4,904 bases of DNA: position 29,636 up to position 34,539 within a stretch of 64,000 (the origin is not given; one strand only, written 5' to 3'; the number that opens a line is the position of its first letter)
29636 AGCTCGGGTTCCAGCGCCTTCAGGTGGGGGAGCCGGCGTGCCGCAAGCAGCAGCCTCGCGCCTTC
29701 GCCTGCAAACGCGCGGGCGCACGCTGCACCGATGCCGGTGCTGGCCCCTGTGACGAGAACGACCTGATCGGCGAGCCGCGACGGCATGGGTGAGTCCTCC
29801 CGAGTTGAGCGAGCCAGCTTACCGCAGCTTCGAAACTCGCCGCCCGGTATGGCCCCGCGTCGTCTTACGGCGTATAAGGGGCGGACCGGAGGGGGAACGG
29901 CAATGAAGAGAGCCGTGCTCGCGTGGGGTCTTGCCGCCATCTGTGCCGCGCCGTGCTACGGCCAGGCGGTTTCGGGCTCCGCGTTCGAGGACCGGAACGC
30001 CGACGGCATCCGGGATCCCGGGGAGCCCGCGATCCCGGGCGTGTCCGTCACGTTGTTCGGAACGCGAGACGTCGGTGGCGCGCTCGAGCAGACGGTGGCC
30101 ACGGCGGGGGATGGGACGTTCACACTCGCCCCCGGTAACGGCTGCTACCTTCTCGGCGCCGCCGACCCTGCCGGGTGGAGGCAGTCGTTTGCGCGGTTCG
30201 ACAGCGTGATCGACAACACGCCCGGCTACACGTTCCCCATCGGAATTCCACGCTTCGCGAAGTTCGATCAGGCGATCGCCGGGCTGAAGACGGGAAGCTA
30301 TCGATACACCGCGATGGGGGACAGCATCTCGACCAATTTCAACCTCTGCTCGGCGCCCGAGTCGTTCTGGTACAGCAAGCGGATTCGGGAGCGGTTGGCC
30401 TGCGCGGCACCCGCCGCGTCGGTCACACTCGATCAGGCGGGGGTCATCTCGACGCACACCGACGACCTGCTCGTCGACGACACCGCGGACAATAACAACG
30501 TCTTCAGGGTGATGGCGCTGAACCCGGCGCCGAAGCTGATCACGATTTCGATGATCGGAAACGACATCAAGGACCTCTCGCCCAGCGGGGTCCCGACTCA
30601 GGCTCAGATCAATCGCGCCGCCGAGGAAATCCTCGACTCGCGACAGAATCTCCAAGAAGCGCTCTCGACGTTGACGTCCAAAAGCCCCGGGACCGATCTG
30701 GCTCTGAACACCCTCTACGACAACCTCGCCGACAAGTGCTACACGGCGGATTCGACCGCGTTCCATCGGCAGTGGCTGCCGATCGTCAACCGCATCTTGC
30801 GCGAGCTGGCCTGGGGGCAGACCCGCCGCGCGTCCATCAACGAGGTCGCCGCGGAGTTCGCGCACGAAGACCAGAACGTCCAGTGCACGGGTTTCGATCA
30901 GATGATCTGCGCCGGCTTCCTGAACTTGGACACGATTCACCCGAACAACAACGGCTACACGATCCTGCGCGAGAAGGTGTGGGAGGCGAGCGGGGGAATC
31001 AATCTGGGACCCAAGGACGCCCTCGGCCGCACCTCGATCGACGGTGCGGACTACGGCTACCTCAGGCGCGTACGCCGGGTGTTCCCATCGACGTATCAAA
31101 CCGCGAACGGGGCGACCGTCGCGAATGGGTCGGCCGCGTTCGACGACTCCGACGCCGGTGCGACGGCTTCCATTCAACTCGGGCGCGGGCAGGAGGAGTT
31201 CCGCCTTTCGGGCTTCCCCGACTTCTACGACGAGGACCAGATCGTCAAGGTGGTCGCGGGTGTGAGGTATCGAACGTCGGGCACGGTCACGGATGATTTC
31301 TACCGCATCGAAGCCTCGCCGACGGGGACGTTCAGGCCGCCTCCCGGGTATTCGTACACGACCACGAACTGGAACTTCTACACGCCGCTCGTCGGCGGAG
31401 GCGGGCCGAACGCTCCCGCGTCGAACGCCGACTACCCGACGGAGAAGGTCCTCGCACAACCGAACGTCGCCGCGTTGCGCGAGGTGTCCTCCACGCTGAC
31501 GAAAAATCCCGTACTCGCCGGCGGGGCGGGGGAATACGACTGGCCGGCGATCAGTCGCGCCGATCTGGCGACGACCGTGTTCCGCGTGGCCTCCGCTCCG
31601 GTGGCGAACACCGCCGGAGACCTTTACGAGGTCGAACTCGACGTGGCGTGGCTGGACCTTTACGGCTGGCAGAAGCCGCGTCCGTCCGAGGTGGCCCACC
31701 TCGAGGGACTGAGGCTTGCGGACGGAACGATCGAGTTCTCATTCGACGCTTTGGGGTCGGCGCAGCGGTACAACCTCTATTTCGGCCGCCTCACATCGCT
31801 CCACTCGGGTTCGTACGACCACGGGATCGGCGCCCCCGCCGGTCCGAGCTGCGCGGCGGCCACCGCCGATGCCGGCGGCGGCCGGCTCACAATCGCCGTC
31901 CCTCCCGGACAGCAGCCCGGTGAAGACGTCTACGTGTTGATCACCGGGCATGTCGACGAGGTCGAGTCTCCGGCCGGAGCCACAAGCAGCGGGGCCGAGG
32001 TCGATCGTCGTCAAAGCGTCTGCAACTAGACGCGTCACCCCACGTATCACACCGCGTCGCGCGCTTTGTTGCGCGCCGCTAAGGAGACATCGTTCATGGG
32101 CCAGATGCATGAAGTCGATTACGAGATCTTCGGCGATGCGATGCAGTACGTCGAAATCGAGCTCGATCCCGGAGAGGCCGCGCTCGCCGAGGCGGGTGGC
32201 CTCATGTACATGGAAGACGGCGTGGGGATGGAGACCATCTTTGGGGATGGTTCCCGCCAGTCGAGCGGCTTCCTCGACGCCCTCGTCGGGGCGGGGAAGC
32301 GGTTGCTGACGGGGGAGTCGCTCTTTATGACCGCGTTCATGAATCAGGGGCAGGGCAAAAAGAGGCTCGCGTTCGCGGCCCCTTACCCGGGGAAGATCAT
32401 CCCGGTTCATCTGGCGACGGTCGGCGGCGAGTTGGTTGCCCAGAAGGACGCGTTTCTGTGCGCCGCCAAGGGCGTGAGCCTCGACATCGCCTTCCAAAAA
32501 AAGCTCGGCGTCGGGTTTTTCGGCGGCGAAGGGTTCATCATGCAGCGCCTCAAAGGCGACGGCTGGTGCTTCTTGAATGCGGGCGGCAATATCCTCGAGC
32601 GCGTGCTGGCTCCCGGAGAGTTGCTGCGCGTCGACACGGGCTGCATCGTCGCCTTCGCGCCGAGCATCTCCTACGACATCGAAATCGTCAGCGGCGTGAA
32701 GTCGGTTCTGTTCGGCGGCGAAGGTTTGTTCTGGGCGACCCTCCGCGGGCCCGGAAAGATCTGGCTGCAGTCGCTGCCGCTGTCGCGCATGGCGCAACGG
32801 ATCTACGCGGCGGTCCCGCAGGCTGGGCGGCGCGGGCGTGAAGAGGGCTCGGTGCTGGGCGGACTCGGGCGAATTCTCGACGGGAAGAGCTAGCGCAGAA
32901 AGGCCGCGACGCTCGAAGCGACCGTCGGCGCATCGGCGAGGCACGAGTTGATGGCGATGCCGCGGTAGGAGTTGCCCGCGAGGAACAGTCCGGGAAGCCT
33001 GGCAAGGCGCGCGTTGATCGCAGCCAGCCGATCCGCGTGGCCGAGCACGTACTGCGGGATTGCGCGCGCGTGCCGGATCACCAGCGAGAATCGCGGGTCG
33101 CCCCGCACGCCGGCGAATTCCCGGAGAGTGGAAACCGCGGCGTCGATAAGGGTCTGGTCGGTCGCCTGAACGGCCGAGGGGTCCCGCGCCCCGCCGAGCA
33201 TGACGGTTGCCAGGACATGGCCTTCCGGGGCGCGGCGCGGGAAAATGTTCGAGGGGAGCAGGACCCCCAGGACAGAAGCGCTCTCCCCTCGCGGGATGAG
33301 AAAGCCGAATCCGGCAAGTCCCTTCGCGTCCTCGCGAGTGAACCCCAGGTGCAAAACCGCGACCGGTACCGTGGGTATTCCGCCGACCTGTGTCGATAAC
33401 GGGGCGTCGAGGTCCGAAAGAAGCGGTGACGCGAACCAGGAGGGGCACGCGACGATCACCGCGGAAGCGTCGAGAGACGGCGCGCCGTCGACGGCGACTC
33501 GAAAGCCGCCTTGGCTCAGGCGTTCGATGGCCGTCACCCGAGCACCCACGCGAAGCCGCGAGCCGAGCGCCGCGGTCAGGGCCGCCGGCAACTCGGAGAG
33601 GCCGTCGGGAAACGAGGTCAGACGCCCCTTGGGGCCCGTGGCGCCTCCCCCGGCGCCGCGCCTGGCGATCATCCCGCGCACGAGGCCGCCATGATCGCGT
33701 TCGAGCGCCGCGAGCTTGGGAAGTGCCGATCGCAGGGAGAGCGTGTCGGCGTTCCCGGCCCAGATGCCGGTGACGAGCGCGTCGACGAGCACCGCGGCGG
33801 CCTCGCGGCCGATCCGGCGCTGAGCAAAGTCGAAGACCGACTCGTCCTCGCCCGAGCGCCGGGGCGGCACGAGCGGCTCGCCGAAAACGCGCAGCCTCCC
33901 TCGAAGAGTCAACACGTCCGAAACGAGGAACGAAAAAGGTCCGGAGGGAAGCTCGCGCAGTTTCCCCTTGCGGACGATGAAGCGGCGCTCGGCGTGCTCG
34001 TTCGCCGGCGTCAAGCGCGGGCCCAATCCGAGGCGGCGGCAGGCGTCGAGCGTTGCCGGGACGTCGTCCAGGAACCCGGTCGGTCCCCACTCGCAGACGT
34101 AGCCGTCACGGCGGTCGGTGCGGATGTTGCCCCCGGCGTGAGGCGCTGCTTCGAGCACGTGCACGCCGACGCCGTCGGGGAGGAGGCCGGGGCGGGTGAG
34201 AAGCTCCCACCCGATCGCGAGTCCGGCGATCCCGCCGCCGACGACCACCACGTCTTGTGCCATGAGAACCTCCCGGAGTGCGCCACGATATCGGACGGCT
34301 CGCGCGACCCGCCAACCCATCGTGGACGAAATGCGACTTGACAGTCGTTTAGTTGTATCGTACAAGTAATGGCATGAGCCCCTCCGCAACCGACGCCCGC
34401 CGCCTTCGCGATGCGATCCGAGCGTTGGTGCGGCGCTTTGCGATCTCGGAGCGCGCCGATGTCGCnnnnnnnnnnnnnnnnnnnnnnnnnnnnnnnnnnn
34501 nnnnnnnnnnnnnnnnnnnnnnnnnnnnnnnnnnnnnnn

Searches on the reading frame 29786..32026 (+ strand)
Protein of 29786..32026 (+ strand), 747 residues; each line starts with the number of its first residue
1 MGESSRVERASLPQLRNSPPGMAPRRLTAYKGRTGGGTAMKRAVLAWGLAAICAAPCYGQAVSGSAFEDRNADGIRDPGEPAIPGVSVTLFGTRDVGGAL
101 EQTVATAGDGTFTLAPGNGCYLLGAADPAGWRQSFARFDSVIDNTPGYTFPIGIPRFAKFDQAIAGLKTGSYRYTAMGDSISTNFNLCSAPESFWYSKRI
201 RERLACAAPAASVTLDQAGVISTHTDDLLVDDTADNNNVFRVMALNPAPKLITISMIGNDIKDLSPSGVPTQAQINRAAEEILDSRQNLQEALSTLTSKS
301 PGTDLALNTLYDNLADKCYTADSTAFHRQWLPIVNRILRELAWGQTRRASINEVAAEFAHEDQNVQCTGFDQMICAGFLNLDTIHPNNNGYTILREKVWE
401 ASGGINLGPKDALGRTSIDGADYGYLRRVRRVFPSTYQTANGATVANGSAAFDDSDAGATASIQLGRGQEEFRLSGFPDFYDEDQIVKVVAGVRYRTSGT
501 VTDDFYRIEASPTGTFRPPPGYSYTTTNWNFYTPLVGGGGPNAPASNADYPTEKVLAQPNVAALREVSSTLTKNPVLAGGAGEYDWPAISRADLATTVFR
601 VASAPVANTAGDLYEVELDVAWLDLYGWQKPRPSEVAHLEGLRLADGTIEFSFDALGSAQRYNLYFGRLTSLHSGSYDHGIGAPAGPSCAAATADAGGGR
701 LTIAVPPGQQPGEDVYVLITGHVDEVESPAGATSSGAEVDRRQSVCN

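Call 60: search_protein_families(library=pfam, proteins=[window:29786-32026:+], max_evalue=0.00001)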
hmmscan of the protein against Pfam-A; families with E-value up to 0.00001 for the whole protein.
window:29786-32026:+ (747 aa): 3 families
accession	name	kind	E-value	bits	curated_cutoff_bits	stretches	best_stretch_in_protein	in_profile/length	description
PF13472.12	Lipase_GDSL_2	-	4.3e-08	34.3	32.9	1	176-392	1-177/178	GDSL-like Lipase/Acylhydrolase family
PF17210.9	SdrD_B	-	8.5e-08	32.8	29.7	1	66-135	7-74/112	SdrD B-like domain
PF00657.28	Lipase_GDSL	-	1.4e-07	32.3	23.6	1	175-396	2-206/208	GDSL-like Lipase/Acylhydrolase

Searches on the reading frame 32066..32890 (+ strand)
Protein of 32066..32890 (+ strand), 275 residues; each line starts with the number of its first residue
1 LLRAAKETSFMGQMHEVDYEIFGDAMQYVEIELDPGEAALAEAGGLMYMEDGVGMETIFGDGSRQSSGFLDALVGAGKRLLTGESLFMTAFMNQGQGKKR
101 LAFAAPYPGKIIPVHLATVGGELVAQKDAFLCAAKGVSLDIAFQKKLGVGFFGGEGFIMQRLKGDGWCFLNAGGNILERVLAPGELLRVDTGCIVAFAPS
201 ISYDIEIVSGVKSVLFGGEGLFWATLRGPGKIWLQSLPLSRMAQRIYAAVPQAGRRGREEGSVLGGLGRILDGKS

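Call 60: search_protein_families(library=pfam, proteins=[window:32066-32890:+], max_evalue=0.00001)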
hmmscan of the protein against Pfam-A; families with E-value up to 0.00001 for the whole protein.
window:32066-32890:+ (275 aa): 1 family
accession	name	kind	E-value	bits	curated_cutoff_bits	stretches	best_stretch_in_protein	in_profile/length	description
PF01987.23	AIM24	-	1.2e-69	234.6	25.7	1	19-237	1-205/205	Mitochondrial biogenesis AIM24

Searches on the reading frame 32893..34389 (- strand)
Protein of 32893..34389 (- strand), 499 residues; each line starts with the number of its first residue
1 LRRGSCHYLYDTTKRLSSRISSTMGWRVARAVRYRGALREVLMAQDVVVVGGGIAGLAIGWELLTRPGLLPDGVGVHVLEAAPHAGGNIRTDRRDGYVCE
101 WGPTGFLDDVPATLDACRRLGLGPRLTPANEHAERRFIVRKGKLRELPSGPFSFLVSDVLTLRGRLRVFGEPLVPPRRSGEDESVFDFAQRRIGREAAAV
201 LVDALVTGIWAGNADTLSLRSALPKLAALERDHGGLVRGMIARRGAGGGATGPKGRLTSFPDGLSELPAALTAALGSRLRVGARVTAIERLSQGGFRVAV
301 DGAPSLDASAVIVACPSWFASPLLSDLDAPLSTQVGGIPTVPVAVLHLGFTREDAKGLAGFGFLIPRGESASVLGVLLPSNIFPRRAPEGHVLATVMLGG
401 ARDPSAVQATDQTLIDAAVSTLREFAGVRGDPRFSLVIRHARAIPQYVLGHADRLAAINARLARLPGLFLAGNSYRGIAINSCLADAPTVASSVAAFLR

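Call 16: search_protein_families(library=pfam, proteins=[window:32893-34389:-], max_evalue=0.00001)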
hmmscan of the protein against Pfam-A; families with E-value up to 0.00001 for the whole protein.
window:32893-34389:- (499 aa): 3 families
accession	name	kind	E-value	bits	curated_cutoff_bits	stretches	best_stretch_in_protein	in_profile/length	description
PF01593.30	Amino_oxidase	-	2.3e-50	172.6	19.8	1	54-492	1-440/443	Flavin containing amine oxidoreductase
PF13450.12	NAD_binding_8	-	1.7e-13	51.1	21.9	1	49-118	1-66/68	NAD(P)-binding Rossmann-like domain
PF01266.30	DAO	-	1.9e-08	34.7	27.9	0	46-87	1-37/353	FAD dependent oxidoreductase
